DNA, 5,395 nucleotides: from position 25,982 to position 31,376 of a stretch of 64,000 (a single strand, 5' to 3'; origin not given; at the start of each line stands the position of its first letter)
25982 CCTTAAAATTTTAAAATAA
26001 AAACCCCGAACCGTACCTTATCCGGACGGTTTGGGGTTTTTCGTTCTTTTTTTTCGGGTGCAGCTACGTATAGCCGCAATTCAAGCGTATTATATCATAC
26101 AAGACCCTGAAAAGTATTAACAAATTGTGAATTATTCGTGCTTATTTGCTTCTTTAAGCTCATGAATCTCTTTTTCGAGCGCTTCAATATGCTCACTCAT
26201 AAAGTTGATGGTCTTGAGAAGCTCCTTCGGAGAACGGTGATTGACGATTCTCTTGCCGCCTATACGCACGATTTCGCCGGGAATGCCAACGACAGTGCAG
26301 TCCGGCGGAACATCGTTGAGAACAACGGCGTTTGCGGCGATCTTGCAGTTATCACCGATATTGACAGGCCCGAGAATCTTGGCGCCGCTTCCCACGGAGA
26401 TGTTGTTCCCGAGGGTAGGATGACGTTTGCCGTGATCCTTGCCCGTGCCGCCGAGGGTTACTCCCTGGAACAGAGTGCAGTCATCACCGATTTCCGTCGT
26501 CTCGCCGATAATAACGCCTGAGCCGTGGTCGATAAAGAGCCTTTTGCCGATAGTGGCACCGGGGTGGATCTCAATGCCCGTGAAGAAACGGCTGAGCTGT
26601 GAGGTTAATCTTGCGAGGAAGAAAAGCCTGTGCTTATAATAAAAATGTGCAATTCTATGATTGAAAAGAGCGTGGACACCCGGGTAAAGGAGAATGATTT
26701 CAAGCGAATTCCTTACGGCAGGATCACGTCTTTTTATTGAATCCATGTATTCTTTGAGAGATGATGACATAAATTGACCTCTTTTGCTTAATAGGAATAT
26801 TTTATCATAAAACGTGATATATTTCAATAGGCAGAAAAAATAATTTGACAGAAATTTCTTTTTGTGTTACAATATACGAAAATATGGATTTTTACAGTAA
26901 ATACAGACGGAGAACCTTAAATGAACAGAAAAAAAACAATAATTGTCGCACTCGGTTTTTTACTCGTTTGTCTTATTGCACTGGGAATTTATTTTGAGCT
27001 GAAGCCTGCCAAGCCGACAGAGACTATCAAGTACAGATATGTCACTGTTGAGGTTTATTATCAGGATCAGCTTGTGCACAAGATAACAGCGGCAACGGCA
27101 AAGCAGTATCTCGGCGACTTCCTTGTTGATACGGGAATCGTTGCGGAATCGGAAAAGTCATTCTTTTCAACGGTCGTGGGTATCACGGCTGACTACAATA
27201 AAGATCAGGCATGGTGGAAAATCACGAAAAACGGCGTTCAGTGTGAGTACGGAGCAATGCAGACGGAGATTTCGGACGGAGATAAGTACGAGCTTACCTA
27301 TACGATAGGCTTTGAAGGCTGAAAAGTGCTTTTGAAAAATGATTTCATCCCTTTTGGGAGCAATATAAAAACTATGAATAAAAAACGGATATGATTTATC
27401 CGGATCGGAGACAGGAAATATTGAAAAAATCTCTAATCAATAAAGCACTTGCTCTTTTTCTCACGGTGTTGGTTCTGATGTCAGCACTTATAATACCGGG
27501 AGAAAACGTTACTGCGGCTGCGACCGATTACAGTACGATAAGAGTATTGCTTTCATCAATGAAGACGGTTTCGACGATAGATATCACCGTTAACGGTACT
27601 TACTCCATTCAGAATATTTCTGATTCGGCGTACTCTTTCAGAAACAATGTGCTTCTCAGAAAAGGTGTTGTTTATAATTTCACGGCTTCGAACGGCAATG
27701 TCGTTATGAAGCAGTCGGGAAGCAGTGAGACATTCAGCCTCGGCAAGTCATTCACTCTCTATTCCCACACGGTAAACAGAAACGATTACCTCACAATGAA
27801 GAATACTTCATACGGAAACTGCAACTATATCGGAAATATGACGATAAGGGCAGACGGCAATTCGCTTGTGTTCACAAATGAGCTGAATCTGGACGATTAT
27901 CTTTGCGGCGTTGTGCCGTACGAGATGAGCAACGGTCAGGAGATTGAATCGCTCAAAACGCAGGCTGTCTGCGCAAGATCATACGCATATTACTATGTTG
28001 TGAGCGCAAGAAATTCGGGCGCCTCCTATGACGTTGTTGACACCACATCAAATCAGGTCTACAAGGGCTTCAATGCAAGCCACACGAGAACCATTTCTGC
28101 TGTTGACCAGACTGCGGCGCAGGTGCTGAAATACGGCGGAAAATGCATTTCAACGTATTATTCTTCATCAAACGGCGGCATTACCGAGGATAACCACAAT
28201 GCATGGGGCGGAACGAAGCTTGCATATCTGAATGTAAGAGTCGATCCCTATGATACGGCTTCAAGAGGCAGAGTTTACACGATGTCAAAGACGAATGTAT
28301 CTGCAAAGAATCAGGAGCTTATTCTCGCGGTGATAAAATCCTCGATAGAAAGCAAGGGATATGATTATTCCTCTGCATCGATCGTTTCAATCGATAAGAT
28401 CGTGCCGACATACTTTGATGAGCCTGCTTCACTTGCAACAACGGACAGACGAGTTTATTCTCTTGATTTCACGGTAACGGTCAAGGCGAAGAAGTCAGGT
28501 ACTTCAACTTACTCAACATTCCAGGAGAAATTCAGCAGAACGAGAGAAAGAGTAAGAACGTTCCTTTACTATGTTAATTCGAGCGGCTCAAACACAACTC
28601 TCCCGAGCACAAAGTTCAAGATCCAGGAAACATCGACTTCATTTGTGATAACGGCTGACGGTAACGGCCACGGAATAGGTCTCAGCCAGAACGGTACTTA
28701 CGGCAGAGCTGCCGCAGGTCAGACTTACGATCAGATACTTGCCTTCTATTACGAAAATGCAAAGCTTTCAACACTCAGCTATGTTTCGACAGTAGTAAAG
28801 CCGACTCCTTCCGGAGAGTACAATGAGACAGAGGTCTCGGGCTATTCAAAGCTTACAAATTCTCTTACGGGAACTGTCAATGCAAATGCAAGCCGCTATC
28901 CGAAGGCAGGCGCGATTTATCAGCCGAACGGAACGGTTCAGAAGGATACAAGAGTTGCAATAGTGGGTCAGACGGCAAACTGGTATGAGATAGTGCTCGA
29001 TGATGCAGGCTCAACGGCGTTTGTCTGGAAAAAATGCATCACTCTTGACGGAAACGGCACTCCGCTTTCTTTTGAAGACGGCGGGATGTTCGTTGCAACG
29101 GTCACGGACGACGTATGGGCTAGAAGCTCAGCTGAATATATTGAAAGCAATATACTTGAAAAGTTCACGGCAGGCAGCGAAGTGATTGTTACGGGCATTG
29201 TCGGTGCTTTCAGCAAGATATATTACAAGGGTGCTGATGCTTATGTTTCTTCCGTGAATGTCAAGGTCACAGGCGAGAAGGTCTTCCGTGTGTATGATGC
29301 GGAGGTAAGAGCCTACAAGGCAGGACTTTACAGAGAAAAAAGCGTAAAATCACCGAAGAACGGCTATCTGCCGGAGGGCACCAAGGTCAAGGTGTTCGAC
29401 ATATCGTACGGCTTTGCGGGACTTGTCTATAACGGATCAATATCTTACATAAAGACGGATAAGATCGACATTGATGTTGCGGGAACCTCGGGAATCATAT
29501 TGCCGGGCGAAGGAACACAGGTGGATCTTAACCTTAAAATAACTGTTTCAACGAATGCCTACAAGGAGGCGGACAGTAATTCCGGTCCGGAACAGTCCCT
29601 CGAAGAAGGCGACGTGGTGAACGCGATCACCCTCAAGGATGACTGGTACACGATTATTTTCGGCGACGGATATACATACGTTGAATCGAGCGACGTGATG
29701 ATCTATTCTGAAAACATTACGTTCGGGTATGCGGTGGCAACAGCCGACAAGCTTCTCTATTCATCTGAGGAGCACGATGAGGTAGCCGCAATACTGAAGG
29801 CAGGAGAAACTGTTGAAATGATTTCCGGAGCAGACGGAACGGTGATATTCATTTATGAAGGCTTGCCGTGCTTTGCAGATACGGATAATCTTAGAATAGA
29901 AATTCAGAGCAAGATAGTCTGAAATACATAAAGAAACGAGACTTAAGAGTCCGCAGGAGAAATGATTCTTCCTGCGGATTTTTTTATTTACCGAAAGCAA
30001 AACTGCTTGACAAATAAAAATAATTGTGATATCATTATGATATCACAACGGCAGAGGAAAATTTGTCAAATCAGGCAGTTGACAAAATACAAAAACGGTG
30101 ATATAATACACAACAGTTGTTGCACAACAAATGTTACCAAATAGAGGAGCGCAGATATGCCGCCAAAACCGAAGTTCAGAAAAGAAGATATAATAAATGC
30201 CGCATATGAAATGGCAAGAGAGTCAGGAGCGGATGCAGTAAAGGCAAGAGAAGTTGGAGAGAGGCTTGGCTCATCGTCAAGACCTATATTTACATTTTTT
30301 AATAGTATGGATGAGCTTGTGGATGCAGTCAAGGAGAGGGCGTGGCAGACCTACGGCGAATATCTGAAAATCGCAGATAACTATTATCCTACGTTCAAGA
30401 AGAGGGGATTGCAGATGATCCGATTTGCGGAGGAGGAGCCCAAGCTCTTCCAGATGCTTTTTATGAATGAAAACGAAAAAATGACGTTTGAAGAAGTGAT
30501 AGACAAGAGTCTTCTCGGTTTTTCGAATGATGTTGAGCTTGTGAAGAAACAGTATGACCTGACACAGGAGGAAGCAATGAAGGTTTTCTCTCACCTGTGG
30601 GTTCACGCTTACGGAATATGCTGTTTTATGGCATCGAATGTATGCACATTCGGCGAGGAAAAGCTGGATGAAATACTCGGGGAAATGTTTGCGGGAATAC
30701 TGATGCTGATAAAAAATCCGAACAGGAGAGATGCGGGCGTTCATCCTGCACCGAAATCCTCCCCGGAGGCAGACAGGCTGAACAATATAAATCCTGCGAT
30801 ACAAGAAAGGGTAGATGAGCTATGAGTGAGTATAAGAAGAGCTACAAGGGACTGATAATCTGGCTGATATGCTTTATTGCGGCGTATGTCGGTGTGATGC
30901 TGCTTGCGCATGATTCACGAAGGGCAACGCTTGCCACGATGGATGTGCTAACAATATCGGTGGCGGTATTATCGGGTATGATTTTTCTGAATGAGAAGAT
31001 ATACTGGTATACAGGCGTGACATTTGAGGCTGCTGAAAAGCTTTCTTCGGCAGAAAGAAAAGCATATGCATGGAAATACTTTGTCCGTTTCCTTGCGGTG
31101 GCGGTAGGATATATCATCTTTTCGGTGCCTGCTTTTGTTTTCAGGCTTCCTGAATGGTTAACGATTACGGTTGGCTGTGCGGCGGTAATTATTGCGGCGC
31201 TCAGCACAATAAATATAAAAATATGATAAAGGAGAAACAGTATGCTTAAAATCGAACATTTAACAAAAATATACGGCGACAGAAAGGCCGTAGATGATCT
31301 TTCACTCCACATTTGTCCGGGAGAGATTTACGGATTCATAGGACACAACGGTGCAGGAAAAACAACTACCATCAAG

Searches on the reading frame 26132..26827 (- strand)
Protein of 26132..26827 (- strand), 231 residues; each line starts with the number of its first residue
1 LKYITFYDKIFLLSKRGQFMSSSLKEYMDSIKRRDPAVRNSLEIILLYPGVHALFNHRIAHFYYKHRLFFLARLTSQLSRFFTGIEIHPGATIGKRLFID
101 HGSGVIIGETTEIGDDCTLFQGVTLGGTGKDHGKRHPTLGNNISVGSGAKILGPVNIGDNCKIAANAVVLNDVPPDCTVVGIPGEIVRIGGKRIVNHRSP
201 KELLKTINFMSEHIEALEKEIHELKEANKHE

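Call 54: search_protein_families(library=pfam, proteins=[window:26132-26827:-], max_evalue=0.001)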
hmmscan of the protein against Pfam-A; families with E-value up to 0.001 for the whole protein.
window:26132-26827:- (231 aa): 3 families
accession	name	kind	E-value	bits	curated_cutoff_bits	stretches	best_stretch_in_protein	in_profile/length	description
PF00132.30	Hexapep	-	8.5e-12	44.7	27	1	136-170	1-35/36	Bacterial transferase hexapeptide (six repeats)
PF14602.12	Hexapep_2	-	7.2e-05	22.9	27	0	140-169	5-32/34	Hexapeptide repeat of succinyl-transferase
PF25084.1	LbH_EIF2B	-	0.00072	20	54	0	138-170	23-54/105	EIF2B subunit epsilon LbH domain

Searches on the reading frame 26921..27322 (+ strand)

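Call 54: search_protein_families(library=pfam, proteins=[window:26921-27322:+], max_evalue=0.001)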
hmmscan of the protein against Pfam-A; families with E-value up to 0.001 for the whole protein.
window:26921-27322:+ (133 aa): 1 family
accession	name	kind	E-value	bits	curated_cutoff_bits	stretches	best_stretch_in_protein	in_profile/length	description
PF14478.12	DUF4430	-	6.2e-07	30.2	23.8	1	77-128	22-71/72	Domain of unknown function (DUF4430)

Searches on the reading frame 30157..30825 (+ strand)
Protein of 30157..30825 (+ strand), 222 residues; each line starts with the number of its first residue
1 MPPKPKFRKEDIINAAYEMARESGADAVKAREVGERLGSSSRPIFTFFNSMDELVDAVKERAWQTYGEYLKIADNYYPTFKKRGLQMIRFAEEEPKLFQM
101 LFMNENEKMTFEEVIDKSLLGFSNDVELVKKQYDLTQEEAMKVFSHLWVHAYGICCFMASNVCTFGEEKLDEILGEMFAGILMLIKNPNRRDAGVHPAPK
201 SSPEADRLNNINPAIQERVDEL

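Call 33: search_protein_families(library=ncbifam, proteins=[window:30157-30825:+], max_evalue=0.001)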
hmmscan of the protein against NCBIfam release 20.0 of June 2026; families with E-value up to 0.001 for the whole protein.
window:30157-30825:+ (222 aa): 1 family
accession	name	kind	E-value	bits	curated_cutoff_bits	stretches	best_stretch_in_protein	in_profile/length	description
NF010319.1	PRK13756.1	equivalog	0.0008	19.3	265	0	6-61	1-56/199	tetracycline resistance transcriptional repressor TetR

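Call 54: search_protein_families(library=pfam, proteins=[window:30157-30825:+], max_evalue=0.001)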
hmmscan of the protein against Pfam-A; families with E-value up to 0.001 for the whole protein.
window:30157-30825:+ (222 aa): 1 family
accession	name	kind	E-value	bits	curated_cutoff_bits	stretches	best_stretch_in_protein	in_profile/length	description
PF00440.29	TetR_N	-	3.7e-07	30.3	24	1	12-58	1-47/47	Bacterial regulatory proteins, tetR family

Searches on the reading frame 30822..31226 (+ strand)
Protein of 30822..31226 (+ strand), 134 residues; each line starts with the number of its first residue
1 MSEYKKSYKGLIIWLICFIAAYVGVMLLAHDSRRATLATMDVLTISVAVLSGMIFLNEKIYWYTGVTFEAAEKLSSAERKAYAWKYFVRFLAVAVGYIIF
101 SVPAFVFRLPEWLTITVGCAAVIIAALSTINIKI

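Call 3: search_protein_families(library=pfam, proteins=[window:30822-31226:+], max_evalue=0.01)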
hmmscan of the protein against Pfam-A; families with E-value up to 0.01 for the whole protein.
window:30822-31226:+ (134 aa): 1 family
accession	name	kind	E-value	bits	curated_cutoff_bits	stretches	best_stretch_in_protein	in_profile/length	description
PF07907.16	YibE_F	-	0.0094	16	27.2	1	6-80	44-118/241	YibE/F-like protein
